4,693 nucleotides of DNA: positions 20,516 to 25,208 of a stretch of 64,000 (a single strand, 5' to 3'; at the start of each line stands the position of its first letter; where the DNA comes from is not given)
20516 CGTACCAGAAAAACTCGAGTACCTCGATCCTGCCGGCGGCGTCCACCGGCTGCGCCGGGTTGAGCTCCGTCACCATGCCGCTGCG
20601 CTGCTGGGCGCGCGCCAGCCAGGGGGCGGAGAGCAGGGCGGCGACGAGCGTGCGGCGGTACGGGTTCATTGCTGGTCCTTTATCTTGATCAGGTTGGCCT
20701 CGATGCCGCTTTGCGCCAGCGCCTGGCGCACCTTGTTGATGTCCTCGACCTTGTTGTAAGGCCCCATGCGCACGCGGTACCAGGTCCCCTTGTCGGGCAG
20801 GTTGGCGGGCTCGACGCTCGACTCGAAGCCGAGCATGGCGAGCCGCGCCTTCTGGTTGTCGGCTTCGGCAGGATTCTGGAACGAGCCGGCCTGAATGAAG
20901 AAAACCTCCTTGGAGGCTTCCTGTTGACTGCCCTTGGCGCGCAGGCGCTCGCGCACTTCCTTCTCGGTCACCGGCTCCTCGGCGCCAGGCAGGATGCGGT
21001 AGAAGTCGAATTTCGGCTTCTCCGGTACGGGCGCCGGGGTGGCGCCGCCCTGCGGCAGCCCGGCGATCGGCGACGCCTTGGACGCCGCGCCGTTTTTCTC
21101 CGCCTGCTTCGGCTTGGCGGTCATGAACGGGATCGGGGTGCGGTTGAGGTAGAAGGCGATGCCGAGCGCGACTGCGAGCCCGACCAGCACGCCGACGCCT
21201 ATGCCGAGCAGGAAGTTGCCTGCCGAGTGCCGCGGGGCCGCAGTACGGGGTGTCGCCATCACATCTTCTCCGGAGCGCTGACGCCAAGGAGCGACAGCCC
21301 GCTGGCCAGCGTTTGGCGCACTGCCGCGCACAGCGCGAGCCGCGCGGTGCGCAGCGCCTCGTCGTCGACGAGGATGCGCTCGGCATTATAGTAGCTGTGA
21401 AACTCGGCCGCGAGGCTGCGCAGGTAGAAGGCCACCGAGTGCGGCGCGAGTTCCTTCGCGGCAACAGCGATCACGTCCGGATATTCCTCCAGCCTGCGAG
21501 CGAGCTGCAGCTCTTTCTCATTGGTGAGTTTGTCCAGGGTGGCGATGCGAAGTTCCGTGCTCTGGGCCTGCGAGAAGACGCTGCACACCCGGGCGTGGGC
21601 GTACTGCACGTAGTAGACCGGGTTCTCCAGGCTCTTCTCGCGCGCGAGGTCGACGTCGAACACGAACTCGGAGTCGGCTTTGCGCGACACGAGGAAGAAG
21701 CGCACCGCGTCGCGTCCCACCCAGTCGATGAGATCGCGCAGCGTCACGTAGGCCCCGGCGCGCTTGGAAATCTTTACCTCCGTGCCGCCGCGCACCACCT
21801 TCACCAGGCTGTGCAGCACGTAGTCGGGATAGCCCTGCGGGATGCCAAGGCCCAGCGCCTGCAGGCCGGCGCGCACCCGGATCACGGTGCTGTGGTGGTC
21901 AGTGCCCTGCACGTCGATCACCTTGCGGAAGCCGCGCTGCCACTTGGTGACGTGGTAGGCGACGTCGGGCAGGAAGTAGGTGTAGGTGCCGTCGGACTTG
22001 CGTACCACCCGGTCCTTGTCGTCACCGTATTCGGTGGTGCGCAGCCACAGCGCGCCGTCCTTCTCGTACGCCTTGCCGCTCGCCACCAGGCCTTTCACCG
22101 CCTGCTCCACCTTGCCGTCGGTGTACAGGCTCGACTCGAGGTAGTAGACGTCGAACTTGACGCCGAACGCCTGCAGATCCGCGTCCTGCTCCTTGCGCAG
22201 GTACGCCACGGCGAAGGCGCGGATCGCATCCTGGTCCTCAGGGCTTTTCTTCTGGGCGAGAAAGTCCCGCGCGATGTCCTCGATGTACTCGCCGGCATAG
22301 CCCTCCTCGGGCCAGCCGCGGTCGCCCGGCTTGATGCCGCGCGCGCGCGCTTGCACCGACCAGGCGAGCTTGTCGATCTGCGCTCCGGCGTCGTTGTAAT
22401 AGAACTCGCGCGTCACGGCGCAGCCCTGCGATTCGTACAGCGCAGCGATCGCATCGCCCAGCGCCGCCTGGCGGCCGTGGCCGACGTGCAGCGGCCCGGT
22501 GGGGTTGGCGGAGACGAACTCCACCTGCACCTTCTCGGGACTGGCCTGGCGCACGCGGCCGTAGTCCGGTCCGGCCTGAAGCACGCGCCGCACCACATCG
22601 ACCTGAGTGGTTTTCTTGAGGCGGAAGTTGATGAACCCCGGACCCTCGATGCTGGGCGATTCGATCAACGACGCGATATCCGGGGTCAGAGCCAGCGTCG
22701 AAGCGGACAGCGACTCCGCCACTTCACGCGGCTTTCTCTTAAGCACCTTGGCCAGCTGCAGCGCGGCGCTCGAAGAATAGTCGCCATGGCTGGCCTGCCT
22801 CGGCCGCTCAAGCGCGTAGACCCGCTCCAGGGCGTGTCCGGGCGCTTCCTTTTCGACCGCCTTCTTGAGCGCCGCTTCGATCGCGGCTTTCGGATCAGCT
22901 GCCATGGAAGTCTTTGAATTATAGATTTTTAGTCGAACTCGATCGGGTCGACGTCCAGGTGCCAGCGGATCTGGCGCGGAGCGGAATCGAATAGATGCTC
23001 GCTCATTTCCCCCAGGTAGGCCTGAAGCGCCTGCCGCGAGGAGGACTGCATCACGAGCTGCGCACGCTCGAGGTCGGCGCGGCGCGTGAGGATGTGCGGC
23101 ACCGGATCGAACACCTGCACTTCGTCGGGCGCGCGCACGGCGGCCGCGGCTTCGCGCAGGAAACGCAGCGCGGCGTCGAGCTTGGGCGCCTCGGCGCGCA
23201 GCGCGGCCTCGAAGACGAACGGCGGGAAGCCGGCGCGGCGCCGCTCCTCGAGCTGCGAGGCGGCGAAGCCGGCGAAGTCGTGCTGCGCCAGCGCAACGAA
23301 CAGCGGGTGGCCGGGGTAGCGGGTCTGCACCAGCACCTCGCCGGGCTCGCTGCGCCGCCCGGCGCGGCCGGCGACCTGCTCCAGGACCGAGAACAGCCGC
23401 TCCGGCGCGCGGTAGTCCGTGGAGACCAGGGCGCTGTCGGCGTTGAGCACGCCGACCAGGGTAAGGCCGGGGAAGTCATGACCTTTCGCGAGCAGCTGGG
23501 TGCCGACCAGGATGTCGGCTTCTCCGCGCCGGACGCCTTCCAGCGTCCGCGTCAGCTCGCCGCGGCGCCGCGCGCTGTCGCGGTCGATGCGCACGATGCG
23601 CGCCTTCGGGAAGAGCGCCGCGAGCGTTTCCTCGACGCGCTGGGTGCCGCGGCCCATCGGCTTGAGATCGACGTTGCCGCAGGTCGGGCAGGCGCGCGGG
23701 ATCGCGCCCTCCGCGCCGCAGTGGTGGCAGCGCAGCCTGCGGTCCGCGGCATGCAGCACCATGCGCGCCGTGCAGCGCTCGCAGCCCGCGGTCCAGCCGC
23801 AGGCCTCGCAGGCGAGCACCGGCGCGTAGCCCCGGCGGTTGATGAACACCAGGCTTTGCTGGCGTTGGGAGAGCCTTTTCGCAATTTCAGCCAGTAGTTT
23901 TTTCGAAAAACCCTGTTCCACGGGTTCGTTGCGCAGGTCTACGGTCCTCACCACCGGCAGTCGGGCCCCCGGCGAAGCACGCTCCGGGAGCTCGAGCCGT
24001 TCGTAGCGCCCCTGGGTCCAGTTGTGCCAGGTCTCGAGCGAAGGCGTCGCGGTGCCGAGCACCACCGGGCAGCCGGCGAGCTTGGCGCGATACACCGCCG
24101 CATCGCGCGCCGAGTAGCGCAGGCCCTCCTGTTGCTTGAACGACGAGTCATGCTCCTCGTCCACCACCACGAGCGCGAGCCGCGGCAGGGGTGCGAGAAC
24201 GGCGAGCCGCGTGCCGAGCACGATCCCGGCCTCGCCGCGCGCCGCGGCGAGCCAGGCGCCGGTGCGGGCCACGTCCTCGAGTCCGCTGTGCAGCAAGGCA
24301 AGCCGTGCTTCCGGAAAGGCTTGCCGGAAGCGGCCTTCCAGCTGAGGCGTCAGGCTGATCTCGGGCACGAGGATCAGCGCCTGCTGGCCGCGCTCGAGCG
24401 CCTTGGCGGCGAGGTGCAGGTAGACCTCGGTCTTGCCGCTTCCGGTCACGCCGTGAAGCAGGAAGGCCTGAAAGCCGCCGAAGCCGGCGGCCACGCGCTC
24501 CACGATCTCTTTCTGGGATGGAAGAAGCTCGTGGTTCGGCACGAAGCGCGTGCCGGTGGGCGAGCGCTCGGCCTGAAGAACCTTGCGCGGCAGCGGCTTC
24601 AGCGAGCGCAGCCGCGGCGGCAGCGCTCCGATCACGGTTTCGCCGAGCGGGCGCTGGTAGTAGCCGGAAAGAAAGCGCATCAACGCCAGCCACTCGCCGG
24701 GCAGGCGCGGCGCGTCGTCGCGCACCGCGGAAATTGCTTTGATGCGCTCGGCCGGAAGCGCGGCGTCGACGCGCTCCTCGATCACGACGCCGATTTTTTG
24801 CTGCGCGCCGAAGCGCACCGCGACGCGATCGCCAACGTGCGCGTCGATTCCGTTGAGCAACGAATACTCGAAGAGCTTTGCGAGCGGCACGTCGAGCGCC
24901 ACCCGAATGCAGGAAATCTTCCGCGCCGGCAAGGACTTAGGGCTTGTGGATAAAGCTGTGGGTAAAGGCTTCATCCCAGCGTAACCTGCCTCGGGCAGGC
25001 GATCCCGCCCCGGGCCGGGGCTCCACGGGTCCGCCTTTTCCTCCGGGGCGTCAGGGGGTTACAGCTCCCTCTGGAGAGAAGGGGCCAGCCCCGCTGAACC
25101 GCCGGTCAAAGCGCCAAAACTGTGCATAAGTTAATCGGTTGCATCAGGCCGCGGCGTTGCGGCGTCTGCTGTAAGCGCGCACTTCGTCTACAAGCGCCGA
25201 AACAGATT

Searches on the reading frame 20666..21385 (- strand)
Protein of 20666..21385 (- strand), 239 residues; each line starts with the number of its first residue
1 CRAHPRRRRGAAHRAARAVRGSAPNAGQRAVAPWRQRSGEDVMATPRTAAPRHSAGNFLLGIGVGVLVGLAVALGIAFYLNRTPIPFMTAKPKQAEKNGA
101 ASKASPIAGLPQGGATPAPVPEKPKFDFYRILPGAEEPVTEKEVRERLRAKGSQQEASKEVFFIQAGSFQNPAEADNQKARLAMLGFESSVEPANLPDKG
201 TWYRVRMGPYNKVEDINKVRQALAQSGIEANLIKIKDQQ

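Call 56: search_protein_families(library=pfam, proteins=[window:20666-21385:-], max_evalue=0.00001)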
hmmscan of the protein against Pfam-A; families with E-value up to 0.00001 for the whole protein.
window:20666-21385:- (239 aa): 1 family
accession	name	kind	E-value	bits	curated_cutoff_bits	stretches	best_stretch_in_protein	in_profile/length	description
PF05036.18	SPOR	-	6.5e-16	58.9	21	1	160-233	3-75/76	SPOR domain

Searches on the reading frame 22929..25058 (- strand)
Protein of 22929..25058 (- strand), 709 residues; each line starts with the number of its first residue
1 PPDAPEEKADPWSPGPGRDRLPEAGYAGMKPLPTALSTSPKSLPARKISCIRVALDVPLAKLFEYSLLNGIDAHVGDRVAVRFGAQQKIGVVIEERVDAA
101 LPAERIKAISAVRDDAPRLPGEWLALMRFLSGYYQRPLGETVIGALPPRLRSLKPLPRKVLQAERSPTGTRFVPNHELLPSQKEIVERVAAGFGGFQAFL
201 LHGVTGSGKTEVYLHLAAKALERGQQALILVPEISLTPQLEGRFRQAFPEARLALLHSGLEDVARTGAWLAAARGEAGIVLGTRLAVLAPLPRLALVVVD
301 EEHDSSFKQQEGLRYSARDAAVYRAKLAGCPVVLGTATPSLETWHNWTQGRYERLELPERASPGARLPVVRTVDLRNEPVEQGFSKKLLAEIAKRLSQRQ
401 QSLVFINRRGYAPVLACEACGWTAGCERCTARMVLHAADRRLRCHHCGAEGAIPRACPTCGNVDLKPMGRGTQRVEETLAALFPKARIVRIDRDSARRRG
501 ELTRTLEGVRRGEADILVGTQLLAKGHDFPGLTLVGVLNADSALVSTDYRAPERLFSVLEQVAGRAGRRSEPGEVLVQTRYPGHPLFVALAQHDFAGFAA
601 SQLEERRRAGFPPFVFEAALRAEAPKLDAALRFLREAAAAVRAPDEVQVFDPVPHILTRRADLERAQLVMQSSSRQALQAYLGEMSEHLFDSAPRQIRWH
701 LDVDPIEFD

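Call 56: search_protein_families(library=pfam, proteins=[window:22929-25058:-], max_evalue=0.00001)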
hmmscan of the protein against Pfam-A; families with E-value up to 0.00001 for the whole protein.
window:22929-25058:- (709 aa): 6 families
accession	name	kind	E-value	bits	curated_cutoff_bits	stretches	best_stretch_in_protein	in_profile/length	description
PF17764.6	PriA_3primeBD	-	7.1e-22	77.5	22.7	1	52-147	1-96/96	3'DNA-binding domain (3'BD)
PF00270.35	DEAD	-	1.1e-15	58.2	26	1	180-342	2-162/167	DEAD/DEAH box helicase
PF18074.6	PriA_C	-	1.9e-15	57.9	26.9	1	613-705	1-95/95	Primosomal protein N C-terminal domain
PF04851.21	ResIII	-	5.6e-14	52.8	22.5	1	176-340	2-163/164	Type III restriction enzyme, res subunit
PF18319.7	Zn_ribbon_PriA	-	2.6e-09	37.3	26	1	426-450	1-25/27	PriA DNA helicase Cys-rich region (CRR) domain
PF00271.37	Helicase_C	-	4e-08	33.9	23.5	1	485-569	39-109/110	Helicase conserved C-terminal domain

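Call 72: find_homologous_proteins(query=window:22929-24980:-, max_evalue=1e-50)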
Query window:22929-24980:- (683 aa): 7998 proteins with E <= 1e-50 among 8000 candidates; the best 120 are listed.
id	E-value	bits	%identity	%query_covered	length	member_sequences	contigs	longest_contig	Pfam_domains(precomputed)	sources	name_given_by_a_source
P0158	0.0e+0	1512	100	100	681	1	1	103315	PF17764.7,PF00270.36,PF00271.38,PF18319.8,PF18074.7,PF04851.22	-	-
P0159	0.0e+0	1280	85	100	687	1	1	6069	PF17764.7,PF00270.36,PF00271.38,PF18319.8,PF18074.7,PF04851.22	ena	-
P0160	0.0e+0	1277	85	100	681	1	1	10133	PF17764.7,PF00270.36,PF00271.38,PF18319.8,PF18074.7,PF04851.22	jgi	jgi:primosomal protein N' (replication factor Y)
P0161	0.0e+0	1274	84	100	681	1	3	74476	PF17764.7,PF00270.36,PF00271.38,PF18319.8,PF18074.7,PF04851.22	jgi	jgi:primosomal protein N' (replication factor Y)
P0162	0.0e+0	1271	83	100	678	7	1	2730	PF17764.7,PF00270.36,PF00271.38,PF18319.8,PF18074.7,PF04851.22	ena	-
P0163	0.0e+0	1270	84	100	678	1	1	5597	PF17764.7,PF00270.36,PF00271.38,PF18319.8,PF18074.7,PF04851.22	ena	-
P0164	0.0e+0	1270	84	100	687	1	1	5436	PF17764.7,PF00270.36,PF00271.38,PF18319.8,PF18074.7,PF04851.22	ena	-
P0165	0.0e+0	1269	83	100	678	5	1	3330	PF17764.7,PF00270.36,PF00271.38,PF18319.8,PF18074.7,PF04851.22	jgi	jgi:primosomal protein N' (replication factor Y)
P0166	0.0e+0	1268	83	100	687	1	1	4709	PF17764.7,PF00270.36,PF00271.38,PF18319.8,PF18074.7,PF04851.22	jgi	jgi:primosomal protein N' (replication factor Y)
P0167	0.0e+0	1267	84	100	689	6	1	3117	PF17764.7,PF00270.36,PF00271.38,PF18319.8,PF18074.7,PF04851.22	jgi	-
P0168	0.0e+0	1267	83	100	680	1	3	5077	PF17764.7,PF00270.36,PF00271.38,PF18319.8,PF18074.7,PF04851.22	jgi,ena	-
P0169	0.0e+0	1267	84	100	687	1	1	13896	PF17764.7,PF00270.36,PF00271.38,PF18319.8,PF18074.7,PF04851.22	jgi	jgi:primosomal protein N' (replication factor Y)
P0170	0.0e+0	1267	83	100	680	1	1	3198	PF17764.7,PF00270.36,PF00271.38,PF18319.8,PF18074.7,PF04851.22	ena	-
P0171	0.0e+0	1266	83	100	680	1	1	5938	PF17764.7,PF00270.36,PF00271.38,PF18319.8,PF18074.7,PF04851.22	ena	-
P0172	0.0e+0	1266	83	100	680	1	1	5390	PF17764.7,PF00270.36,PF00271.38,PF18319.8,PF18074.7,PF04851.22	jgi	-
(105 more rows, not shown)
